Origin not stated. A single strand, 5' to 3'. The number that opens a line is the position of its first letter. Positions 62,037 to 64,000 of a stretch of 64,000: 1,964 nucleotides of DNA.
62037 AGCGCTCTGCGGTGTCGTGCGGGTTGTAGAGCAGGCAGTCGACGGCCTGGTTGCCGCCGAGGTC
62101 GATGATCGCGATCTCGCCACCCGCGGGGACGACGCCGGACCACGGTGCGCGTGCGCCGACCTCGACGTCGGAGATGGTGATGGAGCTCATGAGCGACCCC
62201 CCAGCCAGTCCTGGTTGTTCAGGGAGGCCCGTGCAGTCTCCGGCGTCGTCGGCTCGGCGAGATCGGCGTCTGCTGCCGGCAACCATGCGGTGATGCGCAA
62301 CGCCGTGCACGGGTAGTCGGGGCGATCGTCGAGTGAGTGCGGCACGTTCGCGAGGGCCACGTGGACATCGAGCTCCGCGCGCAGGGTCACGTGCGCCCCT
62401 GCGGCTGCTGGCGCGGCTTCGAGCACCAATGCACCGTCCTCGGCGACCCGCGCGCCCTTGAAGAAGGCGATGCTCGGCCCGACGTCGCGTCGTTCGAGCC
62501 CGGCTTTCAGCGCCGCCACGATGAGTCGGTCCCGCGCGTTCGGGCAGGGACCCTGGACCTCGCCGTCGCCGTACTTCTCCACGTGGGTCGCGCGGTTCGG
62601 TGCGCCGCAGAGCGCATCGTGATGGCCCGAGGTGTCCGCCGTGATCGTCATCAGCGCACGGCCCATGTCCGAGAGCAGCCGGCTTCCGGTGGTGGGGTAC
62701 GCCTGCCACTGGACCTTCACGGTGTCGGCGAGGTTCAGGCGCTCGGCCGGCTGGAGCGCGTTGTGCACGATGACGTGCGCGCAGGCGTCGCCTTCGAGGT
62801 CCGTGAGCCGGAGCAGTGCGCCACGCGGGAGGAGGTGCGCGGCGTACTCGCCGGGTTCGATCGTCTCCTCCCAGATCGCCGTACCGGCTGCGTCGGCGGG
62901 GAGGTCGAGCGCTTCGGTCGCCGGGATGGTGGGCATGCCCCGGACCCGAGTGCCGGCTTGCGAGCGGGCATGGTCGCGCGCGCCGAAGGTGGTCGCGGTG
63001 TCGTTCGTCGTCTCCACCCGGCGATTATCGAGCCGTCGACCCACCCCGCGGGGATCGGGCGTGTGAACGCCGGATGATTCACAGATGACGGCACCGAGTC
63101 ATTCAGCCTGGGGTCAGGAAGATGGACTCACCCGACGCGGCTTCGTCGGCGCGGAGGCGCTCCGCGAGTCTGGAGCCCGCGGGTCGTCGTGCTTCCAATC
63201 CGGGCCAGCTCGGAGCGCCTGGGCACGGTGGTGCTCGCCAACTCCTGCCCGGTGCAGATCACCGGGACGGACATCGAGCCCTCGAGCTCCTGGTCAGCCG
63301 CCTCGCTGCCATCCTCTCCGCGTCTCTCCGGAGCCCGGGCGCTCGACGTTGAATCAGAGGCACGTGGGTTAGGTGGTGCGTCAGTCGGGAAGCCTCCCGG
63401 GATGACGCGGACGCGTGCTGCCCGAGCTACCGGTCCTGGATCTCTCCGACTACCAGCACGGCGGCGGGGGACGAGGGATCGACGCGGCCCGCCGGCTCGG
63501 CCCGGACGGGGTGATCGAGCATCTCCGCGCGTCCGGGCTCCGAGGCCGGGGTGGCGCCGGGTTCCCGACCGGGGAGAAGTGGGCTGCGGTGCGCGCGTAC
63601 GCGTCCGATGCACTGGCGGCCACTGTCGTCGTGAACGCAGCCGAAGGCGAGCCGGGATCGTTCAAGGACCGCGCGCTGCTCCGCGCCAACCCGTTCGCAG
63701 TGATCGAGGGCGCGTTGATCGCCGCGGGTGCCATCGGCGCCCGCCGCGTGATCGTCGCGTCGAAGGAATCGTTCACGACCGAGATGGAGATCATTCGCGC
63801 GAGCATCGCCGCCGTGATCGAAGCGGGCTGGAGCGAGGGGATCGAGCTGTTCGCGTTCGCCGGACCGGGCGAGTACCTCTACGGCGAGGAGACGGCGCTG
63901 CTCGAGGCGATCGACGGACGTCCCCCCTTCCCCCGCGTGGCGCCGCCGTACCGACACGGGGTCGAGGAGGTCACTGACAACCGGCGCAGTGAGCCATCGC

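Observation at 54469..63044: Urea/guanidine carboxylase operon extended by a Rieske oxygenase and an unknown gene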

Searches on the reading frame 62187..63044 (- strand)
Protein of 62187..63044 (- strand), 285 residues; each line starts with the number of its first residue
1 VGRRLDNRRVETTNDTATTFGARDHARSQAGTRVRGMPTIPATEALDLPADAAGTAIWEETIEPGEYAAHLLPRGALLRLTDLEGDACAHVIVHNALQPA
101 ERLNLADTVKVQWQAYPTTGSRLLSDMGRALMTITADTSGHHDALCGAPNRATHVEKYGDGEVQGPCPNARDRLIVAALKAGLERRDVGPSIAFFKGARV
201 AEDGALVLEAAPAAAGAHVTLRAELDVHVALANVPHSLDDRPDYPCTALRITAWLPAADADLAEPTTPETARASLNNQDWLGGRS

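Call 4: search_protein_families(library=pfam, proteins=[window:62187-63044:-], max_evalue=0.01)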
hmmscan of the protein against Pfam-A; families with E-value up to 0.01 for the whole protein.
window:62187-63044:- (285 aa): 1 family
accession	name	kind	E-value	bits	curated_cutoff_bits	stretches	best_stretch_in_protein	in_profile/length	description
PF09347.15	DUF1989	-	2.3e-50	171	27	1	60-227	1-167/168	Domain of unknown function (DUF1989)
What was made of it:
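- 62187..63044 (-): First DUF1989 gene, carboxyguanidine deiminase subunit (UAAP1 type, TIGR03425). PF09347 E 2e-50 (call 4).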

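Call 25: search_protein_families(library=ncbifam, proteins=[window:62187-63044:-], max_evalue=0.00001)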
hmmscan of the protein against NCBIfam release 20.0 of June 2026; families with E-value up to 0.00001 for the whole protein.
window:62187-63044:- (285 aa): 3 families
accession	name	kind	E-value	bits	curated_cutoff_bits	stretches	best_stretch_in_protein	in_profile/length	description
TIGR03425.1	urea_degr_2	hypoth_equivalog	4.6e-80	268.2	205.95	1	57-280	2-231/233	urea amidolyase associated protein UAAP1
TIGR03424.1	urea_degr_1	equivalog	7.9e-33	113.7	284.7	1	56-254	2-198/198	urea amidolyase associated protein UAAP2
NF053776.1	TmaoDeMthMsil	equivalog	1.3e-09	37.2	1100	1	26-247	134-355/763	trimethylamine N-oxide demethylase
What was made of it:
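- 62187..63044 (-): TIGR03425 268 bits against a cutoff of 206 (call 25).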

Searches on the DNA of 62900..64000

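Call 8: search_rna_families(source=window, start=62900, end=64000, threshold=evalue, max_evalue=10)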
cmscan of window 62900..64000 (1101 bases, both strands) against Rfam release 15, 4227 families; matches with E-value up to 10: 0.
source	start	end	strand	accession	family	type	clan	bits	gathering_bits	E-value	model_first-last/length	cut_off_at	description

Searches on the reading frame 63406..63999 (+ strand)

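Call 63: search_protein_families(library=pfam, proteins=[window:63406-63999:+], max_evalue=0.001)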
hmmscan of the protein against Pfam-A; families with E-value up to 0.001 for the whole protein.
window:63406-63999:+ (198 aa): 1 family
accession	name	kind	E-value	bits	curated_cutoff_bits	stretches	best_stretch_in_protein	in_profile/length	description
PF01512.22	Complex1_51K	-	1.6e-33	116.2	31.2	1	41-192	2-141/150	Nuo51 FMN-binding domain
